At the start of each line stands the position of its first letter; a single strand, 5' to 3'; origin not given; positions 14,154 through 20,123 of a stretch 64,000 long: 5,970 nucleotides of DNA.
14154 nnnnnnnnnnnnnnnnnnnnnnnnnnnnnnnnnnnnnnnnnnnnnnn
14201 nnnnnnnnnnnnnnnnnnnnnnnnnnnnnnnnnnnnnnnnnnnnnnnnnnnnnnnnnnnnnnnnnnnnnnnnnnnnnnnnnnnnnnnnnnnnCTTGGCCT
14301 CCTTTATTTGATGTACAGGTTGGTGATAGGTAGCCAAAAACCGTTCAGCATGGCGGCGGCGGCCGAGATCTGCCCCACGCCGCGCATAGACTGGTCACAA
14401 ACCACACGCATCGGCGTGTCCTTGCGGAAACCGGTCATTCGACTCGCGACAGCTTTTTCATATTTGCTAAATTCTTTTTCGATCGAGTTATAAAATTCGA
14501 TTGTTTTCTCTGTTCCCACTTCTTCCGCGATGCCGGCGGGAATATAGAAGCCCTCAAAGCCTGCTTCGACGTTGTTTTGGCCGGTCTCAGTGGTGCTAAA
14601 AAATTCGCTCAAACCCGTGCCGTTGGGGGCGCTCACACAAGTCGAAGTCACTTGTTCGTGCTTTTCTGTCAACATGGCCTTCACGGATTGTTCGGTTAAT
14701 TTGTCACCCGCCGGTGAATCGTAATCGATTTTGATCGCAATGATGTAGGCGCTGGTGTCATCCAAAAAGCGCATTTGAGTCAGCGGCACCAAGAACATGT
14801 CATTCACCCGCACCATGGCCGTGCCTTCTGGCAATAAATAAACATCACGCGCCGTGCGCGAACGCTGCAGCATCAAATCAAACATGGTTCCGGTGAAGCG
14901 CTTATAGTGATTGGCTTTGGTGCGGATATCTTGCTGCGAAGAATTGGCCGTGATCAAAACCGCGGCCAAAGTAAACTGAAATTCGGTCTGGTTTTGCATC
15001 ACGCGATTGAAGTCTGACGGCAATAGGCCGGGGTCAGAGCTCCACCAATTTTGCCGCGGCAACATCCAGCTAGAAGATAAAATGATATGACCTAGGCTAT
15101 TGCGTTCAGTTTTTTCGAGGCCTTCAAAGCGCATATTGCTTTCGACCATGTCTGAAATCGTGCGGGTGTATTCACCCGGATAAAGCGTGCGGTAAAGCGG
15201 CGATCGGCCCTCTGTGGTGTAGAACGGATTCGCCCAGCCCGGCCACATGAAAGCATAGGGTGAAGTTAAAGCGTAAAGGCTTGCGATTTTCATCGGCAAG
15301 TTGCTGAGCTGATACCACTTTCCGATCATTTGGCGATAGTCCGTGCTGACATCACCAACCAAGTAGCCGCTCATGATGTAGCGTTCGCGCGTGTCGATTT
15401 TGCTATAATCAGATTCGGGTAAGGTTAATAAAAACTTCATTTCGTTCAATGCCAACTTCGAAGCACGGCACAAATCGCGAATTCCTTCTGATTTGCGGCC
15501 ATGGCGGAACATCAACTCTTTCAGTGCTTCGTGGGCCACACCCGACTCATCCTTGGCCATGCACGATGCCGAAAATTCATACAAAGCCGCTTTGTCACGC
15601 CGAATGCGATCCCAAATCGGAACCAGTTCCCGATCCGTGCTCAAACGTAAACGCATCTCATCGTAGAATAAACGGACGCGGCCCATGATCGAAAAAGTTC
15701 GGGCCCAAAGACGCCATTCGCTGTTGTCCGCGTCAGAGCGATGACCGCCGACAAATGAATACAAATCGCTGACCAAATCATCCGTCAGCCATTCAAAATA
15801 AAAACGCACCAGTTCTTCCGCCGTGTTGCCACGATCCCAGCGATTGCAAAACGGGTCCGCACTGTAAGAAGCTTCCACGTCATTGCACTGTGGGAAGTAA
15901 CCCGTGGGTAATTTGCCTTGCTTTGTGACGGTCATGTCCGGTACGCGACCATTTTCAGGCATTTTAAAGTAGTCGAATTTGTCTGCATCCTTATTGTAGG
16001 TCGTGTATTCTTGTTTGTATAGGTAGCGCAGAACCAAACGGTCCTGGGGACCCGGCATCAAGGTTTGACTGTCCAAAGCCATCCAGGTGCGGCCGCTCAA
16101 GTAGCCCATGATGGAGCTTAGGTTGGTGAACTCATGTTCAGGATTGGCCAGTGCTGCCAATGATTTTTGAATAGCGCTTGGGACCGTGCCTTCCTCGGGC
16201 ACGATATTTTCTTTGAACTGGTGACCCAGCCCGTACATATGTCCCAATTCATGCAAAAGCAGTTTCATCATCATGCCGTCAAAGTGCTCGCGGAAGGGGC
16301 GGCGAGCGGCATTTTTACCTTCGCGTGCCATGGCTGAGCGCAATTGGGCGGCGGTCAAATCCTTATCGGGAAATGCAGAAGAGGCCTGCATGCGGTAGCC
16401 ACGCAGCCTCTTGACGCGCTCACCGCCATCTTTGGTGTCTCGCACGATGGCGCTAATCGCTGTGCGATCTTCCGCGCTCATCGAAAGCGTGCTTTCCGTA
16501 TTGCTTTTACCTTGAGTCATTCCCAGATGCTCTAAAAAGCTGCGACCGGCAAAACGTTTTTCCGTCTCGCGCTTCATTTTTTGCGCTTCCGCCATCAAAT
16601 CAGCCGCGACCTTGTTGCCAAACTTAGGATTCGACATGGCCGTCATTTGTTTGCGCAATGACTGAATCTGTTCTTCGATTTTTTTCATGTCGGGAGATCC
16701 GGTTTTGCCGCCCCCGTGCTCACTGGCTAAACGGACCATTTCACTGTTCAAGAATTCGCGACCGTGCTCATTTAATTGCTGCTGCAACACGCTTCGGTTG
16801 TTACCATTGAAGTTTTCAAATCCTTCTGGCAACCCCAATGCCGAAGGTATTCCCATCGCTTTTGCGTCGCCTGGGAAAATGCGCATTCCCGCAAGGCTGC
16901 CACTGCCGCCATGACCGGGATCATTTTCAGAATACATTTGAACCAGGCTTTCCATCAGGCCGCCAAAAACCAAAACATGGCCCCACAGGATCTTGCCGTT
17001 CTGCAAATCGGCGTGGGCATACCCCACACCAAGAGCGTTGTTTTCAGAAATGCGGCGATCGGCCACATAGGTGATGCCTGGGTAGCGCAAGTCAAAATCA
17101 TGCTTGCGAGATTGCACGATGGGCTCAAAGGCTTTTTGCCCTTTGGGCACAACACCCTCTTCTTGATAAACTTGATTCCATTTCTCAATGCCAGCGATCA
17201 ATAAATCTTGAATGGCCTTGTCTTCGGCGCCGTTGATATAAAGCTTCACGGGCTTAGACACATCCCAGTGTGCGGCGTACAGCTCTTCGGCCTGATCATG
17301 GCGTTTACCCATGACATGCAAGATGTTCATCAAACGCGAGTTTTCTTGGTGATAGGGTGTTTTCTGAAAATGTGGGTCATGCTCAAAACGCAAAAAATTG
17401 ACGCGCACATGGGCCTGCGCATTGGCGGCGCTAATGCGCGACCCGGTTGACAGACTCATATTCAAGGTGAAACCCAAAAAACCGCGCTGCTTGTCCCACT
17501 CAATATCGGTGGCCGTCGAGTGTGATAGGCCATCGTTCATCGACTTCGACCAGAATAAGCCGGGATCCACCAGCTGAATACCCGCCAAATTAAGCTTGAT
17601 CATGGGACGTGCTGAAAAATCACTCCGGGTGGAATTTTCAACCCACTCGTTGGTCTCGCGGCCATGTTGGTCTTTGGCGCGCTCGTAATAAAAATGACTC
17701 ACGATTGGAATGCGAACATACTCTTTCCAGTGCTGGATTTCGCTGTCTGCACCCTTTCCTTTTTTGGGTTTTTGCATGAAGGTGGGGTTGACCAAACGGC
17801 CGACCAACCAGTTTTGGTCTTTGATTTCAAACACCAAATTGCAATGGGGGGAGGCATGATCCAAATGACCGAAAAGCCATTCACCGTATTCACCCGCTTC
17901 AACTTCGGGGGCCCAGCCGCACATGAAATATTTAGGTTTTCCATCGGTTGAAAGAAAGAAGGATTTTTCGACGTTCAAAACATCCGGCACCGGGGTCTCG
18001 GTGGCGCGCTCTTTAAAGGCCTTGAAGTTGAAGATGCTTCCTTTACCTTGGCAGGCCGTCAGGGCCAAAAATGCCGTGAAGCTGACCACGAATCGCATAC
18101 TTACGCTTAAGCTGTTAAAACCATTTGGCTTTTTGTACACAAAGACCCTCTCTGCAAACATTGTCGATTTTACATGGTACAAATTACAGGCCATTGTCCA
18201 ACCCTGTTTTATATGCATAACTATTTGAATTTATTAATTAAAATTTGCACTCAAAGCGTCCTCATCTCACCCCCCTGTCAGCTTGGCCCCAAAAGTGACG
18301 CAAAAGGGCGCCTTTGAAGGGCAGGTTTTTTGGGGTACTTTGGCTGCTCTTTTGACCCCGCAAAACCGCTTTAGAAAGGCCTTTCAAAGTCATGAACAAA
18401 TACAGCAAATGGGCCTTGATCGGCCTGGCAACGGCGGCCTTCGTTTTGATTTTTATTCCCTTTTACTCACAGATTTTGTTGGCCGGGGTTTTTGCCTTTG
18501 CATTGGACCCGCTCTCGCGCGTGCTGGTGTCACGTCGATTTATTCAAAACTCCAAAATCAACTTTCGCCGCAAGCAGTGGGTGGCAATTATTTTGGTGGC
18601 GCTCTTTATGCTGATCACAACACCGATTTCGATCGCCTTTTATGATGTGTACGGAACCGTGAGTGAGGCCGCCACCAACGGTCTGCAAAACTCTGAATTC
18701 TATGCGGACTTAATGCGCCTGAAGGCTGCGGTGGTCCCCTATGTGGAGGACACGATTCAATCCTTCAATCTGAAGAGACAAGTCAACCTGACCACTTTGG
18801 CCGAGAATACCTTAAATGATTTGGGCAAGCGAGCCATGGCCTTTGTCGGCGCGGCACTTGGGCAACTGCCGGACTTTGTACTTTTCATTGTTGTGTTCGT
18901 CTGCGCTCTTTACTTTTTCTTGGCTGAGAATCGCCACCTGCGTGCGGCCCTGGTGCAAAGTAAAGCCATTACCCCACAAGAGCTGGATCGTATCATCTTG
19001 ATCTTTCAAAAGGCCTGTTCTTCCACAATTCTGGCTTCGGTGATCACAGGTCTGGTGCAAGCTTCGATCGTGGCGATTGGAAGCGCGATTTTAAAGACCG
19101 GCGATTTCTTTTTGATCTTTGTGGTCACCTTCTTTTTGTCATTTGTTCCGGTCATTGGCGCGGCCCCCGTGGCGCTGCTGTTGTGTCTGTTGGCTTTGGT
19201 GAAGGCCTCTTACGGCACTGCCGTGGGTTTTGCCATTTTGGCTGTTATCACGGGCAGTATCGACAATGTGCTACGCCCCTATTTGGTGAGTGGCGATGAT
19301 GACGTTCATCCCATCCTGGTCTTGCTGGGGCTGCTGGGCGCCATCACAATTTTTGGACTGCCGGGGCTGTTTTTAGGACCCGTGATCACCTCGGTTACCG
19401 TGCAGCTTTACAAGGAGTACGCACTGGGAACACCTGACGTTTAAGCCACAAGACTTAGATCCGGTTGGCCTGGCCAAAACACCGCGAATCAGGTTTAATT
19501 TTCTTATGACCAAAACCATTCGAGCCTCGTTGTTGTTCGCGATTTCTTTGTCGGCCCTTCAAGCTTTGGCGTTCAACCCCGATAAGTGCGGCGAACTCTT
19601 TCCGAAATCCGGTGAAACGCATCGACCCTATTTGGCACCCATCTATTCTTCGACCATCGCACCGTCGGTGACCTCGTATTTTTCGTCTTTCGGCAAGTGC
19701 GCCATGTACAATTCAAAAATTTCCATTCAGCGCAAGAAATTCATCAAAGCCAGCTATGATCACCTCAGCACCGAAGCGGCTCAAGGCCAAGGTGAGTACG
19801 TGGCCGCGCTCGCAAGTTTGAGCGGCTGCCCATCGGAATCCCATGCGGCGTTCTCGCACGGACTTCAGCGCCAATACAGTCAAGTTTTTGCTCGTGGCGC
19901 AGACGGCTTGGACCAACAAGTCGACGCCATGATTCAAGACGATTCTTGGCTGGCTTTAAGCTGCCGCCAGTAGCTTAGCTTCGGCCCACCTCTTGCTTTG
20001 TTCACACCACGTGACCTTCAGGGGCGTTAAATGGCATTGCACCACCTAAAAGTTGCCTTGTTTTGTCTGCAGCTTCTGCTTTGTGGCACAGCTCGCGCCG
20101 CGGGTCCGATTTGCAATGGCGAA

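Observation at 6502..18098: Four-gene met-zincin / giant-lipoprotein / OM-barrel operon reading directly into ftsW: candidate undescribed envelope system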

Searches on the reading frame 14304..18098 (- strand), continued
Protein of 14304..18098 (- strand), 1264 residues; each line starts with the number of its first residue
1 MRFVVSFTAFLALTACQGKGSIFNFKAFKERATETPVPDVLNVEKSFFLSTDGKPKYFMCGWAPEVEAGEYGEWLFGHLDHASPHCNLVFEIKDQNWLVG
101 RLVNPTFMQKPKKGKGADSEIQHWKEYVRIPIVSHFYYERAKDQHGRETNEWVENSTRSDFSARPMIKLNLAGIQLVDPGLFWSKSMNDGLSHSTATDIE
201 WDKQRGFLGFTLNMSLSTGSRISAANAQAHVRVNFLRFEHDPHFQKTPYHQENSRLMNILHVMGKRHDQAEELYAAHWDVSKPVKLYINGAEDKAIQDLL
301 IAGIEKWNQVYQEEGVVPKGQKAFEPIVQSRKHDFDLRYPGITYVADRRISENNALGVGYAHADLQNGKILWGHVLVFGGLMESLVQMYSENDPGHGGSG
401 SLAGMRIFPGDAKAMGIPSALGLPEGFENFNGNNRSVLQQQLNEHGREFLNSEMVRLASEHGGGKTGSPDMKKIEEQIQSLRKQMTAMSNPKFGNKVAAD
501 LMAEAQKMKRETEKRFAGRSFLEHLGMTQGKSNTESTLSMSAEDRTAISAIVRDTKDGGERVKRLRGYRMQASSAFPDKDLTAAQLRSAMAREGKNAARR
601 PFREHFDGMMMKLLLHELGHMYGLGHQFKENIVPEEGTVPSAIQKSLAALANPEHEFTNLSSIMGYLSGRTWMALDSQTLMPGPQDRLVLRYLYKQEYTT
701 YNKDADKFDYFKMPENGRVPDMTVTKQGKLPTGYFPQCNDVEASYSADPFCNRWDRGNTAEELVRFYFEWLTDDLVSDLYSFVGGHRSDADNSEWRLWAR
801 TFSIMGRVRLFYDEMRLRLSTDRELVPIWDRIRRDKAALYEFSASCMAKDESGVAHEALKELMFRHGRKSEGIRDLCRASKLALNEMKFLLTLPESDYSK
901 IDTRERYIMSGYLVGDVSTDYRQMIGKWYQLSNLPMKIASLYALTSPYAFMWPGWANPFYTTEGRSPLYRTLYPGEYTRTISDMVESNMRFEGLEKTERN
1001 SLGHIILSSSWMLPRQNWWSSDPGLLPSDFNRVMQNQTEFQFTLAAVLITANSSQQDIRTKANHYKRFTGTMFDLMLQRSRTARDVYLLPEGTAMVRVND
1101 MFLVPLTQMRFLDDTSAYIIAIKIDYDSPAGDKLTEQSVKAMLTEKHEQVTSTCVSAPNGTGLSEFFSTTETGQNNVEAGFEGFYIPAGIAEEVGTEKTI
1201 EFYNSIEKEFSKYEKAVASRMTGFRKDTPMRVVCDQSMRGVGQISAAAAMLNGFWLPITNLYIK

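Call 41: search_protein_families(library=pfam, alignment_id=A1, max_evalue=0.01)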
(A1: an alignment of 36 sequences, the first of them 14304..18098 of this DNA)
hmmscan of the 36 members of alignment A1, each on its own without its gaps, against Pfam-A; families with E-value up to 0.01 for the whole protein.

A. member 1, window:14304-18098:- (1264 aa): 0 families

B. families by the number of members that match (of 36 scanned): 8 families
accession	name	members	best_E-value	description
PF16313.11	DUF4953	21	3.3e-08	Met-zincin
PF00413.30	Peptidase_M10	10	0.0012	Matrixin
PF13688.12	Reprolysin_5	4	0.0002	Metallo-peptidase family M12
PF05572.19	Peptidase_M43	3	0.0021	Pregnancy-associated plasma protein-A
PF10462.15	Peptidase_M66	1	0.0024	Peptidase M66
PF22735.1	NNH3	1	0.003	NACHT N-terminal Helical domain 3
PF13582.12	Reprolysin_3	1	0.0044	Metallo-peptidase family M12B Reprolysin-like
PF15630.12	CENP-S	1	0.0047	CENP-S protein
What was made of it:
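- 14304..18098 (-): g1: 1264-aa lipoprotein met-zincin, a divergent relative of PF16313/DUF4953. Inferred layout from the AF2 secondary structure: N-terminal beta-rich domain; catalytic alpha/beta subdomain interrupted by a helical insertion of about 200 aa before the active-site helix; then helical and beta C-terminal domains. Call 41 (21/36 relatives hit PF16313, 10/36 hit Peptidase_M10).
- On Pfam PF16313 (DUF4953 Met-zincin): 21/36 homologs hit at E<=0.01, best 3.3e-8 (call 41).
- Closest known: PF16313. Same: 21 of 36 g1 relatives match the Pfam model (best E=3.3e-8, call 41).
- Clan-level Pfam hits in relatives: call 41.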

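Call 58: predict_structure(alignment_id=A8)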
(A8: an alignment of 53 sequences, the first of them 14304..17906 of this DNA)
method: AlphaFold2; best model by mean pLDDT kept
length: 1200 residues; sequences in the alignment: 53
mean_pLDDT: 84.6   pTM: 0.83
mean pLDDT of the five models: 84.6, 82.6, 81.5, 81.2, 80.4
residues with pLDDT >= 90: 587; 70-90: 446; 50-70: 125; < 50: 42
segments of 3 or more residues with pLDDT < 50: 157-160, 326-339, 468-474, 508-512, 720-722, 1112-1114
pLDDT, mean of each block of 10 residues (from residue 1): 58 61 82 89 63 68 91 91 89 84 91 66 68 91 90 59 78 91 92 89 74 95 94 97 97 96 93 91 80 89 91 86 53 40 79 92 82 84 81 79 74 80 81 91 94 92 67 56 79 75 61 68 68 73 94 95 87 93 94 93 89 95 96 95 96 93 92 86 88 93 84 68 67 87 94 93 96 96 96 97 95 97 93 81 62 61 84 94 81 80 92 96 90 83 94 87 92 93 87 69 88 81 92 93 91 93 86 94 93 85 65 67 89 92 91 83 88 94 96 90
secondary structure, 60 per line:
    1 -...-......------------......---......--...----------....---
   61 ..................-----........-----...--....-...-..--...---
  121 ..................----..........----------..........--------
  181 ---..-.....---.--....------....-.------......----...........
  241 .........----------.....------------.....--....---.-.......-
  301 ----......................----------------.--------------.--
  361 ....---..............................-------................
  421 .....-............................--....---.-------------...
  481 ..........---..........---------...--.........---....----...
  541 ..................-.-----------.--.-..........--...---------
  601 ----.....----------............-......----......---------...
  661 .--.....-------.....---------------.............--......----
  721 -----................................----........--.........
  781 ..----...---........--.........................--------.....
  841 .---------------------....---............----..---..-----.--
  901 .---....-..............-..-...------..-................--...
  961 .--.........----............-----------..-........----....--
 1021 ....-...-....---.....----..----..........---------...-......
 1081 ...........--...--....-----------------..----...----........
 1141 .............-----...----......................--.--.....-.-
elements in order (helices of 4 or more, strands of 3 or more residues): E2-4 H6-11 E24-29 E33-38 H54-57 E61-78 E84-91 E102-105 H121-126 E127-138 E143-152 E163-172 H187-191 E198-201 E208-211 E220-225 H230-249 E260-264 E277-281 H284-287 E293-299 E305-314 H315-326 H361-364 H368-397 H405-425 H427-454 H457-460 H478-490 H494-503 H519-526 H530-533 H538-558 H577-586 H605-609 H620-631 E633-638 E643-648 E658-661 E664-668 H676-680 H696-708 H711-715 H726-757 H762-769 H772-782 H793-800 H803-827 E836-838 E863-866 H870-881 H905-908 H910-923 H940-955 H958-961 H964-972 E977-988 E1003-1010 E1015-1018 E1021-1024 E1030-1033 E1037-1041 E1052-1061 H1075-1091 H1099-1102 H1133-1153 H1166-1187 H1193-1197
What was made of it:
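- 14304..18098 (-): Call 58 (AF2 pLDDT 84.6, pTM 0.83).
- On Metzincin clan (MA(M)): The order of secondary-structure elements in the AF2 model fits the clan fold, with an inserted helical block (call 58).
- Closest known: PF16313. Different: It appears to have a helical insertion of about 200 aa between the beta-sheet subdomain and the active-site helix, plus extra beta and helical domains (call 58, inferred from the order of secondary-structure elements).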

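Call 60: fold_search(model_id=the predicted structure, library=pdb)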
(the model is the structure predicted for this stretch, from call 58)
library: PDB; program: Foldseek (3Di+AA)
matches with E <= 10: 254; with E <= 0.001: 0
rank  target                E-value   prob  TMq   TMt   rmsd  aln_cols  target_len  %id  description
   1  4hx3_G                3.8e-01  0.23  0.05  0.25  11.9       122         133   11  Crystal structure of Streptomyces caespitosus sermetstatin in complex with S. caespitosus snapalysin (released 2012-12-05)
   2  7wkk_d                5.6e-01  0.02  0.05  0.05  46.6       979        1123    9  Cryo-EM structure of the IR subunit from X. laevis NPC (released 2022-03-30)
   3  5ay9                  6.1e-01  0.10  0.05  0.11  24.1       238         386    9  Crystal structure of Ruminococcus albus 4-O-beta-D-mannosyl-D-glucose phosphorylase (RaMP1) (released 2016-03-23)
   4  7pol_B                6.9e-01  0.20  0.07  0.21  20.8       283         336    7  Crystal structure of profragilysin-3 (proBFT-3) from Bacteroides fragilis in complex with flumequine (released 2022-09-14)
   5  7wkk_D                9.0e-01  0.02  0.06  0.06  48.6      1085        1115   10  Cryo-EM structure of the IR subunit from X. laevis NPC (released 2022-03-30)
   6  6syn                  1.2e+00  0.03  0.04  0.09  22.0       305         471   11  Crystal structure of Y. pestis penicillin-binding protein 3 (released 2020-10-14)
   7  3v3r_B                1.4e+00  0.02  0.03  0.10  22.2       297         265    9  Crystal Structure of GES-11 (released 2012-09-26)
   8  9nu3_D                1.4e+00  0.09  0.04  0.12  16.9       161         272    9  Uromodulin filament lattice in the kinked arrangement from human urine (released 2025-05-21)
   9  3ew1_E                1.5e+00  0.41  0.07  0.40  11.5       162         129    7  Crystal structure of rhizavidin (released 2008-12-23)
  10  7ono                  1.6e+00  0.02  0.05  0.10  21.6       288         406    8  Crystal structure of PBP3 transpeptidase domain from E. coli (released 2021-08-04)
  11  8glv_6V               1.6e+00  0.04  0.04  0.07  14.4       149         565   11  96-nm repeat unit of doublet microtubules from Chlamydomonas reinhardtii flagella (released 2023-05-31)
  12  9dhx_A                1.8e+00  0.09  0.05  0.09  24.4       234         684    7  human Argonaute2 R315V/H316A - miR-122 in complex with a fully complementary target (released 2026-03-04)
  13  4oom                  1.8e+00  0.02  0.04  0.08  20.8       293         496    9  Crystal structure of PBP3 in complex with BAL30072 ((2Z)-2-(2-amino-1,3-thiazol-4-yl)-2-{[(1,5-dihydroxy-4-oxo-1,4-dihyd (released 2014-05-07)
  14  9xrl_V                1.9e+00  0.05  0.05  0.08  19.7       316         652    6  Structure of mouse cytoplasmic lattice (CPL) repeating unit (released 2026-03-18)
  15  3v3r_A                1.9e+00  0.02  0.04  0.11  21.8       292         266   10  Crystal Structure of GES-11 (released 2012-09-26)
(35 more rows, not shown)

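Call 82: search_protein_families(library=padloc, proteins=[window:14304-18098:-], max_evalue=0.01)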
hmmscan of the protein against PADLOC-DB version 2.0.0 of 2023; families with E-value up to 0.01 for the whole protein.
window:14304-18098:- (1264 aa): 0 families

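Call 83: search_protein_families(library=phrogs, proteins=[window:14304-18098:-], max_evalue=0.01)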
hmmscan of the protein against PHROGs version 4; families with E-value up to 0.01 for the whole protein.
window:14304-18098:- (1264 aa): 0 families

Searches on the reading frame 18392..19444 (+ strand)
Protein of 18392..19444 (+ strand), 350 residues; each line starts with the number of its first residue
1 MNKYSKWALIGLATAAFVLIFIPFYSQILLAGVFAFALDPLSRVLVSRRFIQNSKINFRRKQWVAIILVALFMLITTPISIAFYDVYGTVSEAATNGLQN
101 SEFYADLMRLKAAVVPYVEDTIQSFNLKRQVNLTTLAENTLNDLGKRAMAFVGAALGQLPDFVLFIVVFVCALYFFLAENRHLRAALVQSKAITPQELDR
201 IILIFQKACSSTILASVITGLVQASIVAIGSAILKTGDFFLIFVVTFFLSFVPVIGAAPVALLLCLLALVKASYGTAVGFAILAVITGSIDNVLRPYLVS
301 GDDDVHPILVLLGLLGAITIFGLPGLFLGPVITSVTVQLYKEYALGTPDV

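Call 42: search_protein_families(library=pfam, proteins=[window:18392-19444:+], max_evalue=0.01)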
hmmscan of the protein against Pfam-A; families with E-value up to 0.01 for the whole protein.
window:18392-19444:+ (350 aa): 1 family
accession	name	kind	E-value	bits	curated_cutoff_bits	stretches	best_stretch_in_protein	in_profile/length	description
PF01594.21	AI-2E_transport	-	6e-33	114.8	34.3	1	9-343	2-326/327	AI-2E family transporter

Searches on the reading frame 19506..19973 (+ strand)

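Call 42: search_protein_families(library=pfam, proteins=[window:19506-19973:+], max_evalue=0.01)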
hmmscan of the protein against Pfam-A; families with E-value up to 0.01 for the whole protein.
window:19506-19973:+ (155 aa): 1 family
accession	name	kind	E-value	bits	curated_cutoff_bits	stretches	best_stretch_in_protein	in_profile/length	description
PF11220.13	DUF3015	-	6.6e-14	52.5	25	1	71-153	57-142/142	Protein of unknown function (DUF3015)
